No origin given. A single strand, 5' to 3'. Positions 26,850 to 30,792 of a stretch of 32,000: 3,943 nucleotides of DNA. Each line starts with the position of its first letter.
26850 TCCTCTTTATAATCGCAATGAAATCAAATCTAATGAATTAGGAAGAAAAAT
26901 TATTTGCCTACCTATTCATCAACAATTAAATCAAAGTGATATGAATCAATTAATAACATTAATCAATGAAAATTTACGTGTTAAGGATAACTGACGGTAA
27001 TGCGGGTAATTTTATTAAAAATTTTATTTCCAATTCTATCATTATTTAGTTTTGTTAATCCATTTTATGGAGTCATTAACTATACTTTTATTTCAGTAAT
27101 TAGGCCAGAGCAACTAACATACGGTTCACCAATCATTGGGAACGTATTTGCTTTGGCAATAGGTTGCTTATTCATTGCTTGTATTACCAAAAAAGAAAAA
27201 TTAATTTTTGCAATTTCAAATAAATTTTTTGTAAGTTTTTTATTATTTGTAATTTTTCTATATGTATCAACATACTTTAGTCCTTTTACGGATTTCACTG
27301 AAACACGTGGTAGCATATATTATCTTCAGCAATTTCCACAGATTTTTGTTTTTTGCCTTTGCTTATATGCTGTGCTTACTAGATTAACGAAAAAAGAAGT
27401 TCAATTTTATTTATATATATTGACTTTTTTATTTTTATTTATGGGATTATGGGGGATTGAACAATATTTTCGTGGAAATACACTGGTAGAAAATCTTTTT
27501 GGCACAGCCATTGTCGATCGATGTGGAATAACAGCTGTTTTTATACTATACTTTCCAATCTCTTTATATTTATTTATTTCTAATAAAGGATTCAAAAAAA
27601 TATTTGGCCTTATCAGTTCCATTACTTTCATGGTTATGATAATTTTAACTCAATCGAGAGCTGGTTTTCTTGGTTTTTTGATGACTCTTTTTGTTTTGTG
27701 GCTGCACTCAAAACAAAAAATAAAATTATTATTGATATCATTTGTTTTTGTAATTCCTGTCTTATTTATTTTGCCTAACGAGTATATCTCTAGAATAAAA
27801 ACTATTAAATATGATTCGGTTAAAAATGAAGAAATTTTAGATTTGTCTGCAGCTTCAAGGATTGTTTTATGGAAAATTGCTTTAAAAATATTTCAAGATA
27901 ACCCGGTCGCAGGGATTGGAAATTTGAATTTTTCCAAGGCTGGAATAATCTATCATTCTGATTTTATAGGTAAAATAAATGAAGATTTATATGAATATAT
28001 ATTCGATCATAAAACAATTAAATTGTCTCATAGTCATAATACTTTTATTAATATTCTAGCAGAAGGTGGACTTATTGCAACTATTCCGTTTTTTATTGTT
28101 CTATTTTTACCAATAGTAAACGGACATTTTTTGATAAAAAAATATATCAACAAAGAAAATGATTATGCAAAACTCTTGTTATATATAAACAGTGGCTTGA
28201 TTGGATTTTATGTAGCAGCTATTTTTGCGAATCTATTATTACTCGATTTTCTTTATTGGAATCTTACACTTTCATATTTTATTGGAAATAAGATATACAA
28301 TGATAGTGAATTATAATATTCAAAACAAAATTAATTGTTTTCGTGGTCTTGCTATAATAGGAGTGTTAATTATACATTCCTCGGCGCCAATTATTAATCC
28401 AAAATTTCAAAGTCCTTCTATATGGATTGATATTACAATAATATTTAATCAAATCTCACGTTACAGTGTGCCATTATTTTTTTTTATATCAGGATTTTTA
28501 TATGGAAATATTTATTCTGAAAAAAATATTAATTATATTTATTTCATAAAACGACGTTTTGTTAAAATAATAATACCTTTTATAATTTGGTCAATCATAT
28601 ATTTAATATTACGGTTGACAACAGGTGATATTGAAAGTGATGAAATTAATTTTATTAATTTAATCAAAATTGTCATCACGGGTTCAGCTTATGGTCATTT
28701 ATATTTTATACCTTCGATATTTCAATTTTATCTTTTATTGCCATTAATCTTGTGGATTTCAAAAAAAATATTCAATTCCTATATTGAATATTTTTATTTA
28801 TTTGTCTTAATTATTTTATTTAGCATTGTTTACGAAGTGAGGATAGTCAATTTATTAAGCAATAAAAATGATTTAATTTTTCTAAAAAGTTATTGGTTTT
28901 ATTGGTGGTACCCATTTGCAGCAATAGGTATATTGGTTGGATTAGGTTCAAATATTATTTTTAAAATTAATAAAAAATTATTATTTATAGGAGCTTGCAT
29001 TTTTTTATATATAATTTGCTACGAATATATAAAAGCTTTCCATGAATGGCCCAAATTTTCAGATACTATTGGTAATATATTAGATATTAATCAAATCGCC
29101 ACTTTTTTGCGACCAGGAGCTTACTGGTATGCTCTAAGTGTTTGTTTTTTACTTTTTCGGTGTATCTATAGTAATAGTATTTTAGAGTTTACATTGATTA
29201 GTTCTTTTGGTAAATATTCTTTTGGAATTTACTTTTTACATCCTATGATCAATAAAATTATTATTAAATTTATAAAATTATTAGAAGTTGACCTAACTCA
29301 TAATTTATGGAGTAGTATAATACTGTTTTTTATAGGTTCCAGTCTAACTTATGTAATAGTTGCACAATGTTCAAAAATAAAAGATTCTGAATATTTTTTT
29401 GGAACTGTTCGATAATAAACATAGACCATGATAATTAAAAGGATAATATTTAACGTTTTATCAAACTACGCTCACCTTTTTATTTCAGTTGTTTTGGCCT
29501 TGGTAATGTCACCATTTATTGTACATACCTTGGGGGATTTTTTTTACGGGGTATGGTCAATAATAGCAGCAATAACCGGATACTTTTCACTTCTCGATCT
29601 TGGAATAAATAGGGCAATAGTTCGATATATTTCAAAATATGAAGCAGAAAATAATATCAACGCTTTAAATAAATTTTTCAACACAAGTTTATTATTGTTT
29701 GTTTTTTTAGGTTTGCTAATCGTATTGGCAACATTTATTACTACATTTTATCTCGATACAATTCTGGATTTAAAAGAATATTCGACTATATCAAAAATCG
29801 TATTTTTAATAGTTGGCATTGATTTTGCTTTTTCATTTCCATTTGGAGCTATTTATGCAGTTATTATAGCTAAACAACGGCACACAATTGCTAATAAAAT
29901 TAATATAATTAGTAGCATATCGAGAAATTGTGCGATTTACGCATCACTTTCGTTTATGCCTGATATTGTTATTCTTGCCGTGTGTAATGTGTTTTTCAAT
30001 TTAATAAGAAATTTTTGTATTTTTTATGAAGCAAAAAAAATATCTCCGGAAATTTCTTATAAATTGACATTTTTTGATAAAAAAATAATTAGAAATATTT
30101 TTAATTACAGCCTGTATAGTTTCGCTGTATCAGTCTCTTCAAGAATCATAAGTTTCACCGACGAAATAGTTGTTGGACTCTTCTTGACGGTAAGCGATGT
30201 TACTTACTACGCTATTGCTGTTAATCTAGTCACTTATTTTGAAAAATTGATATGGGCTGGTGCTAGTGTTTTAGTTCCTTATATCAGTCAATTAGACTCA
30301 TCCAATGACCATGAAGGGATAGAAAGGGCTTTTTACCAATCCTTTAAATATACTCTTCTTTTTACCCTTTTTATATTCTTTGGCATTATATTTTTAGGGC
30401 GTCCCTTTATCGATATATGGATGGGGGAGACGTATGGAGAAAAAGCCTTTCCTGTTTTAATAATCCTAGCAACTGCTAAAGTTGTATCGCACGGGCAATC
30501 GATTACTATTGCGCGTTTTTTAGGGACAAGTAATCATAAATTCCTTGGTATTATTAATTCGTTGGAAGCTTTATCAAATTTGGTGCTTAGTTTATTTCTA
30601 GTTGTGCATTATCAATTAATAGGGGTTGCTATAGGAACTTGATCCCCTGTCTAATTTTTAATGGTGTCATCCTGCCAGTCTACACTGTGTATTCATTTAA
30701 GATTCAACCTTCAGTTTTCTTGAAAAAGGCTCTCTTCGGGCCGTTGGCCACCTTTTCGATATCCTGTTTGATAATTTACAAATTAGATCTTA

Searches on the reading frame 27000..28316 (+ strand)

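Call 7: search_protein_families(library=pfam, proteins=[window:27000-28316:+], max_evalue=0.01)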
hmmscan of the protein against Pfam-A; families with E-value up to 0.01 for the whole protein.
window:27000-28316:+ (438 aa): 1 family
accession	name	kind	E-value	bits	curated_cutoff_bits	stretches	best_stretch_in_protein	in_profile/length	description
PF04932.20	Wzy_C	-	1.3e-24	87.1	31.7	1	207-364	3-148/149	O-Antigen ligase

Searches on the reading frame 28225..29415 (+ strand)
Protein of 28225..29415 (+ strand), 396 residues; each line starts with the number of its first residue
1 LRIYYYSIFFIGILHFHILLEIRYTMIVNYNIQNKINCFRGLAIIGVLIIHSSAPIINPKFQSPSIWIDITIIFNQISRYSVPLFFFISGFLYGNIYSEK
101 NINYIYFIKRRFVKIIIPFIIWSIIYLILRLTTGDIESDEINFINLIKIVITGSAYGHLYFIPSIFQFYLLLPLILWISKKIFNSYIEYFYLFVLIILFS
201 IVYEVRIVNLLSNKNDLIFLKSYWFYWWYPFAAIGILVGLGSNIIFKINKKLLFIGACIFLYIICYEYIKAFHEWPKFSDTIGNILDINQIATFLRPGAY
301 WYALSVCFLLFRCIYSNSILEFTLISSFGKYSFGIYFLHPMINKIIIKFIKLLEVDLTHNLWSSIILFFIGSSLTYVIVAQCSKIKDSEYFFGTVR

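Call 7: search_protein_families(library=pfam, proteins=[window:28225-29415:+], max_evalue=0.01)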
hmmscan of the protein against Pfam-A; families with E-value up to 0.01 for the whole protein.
window:28225-29415:+ (396 aa): 1 family
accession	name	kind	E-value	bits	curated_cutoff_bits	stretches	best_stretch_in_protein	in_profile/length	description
PF01757.29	Acyl_transf_3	-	2.3e-40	139.1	31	1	35-378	3-320/326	Acyltransferase domain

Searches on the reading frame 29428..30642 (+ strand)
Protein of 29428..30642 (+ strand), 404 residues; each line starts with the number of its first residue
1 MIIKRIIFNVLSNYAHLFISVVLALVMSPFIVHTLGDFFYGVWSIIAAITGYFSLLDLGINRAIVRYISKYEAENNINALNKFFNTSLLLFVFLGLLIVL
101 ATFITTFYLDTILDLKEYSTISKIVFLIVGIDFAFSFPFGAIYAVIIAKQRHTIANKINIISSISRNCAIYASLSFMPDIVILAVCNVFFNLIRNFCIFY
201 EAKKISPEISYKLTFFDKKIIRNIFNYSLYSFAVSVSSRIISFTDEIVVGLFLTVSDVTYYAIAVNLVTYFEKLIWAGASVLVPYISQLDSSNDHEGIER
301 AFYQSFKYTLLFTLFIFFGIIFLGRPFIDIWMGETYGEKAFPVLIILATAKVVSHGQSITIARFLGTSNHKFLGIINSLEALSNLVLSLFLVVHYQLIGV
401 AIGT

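Call 7: search_protein_families(library=pfam, proteins=[window:29428-30642:+], max_evalue=0.01)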
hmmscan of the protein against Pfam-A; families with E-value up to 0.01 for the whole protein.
window:29428-30642:+ (404 aa): 3 families
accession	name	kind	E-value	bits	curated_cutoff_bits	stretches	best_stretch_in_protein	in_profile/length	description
PF01943.22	Polysacc_synt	-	3.3e-19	69.8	28.2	1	9-289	4-273/274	Polysaccharide biosynthesis protein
PF13440.11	Polysacc_synt_3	-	3.4e-12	46.7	23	1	40-337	11-289/293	Polysaccharide biosynthesis protein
PF01554.23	MatE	-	7.4e-05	22.9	24.9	0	18-164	7-153/161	MatE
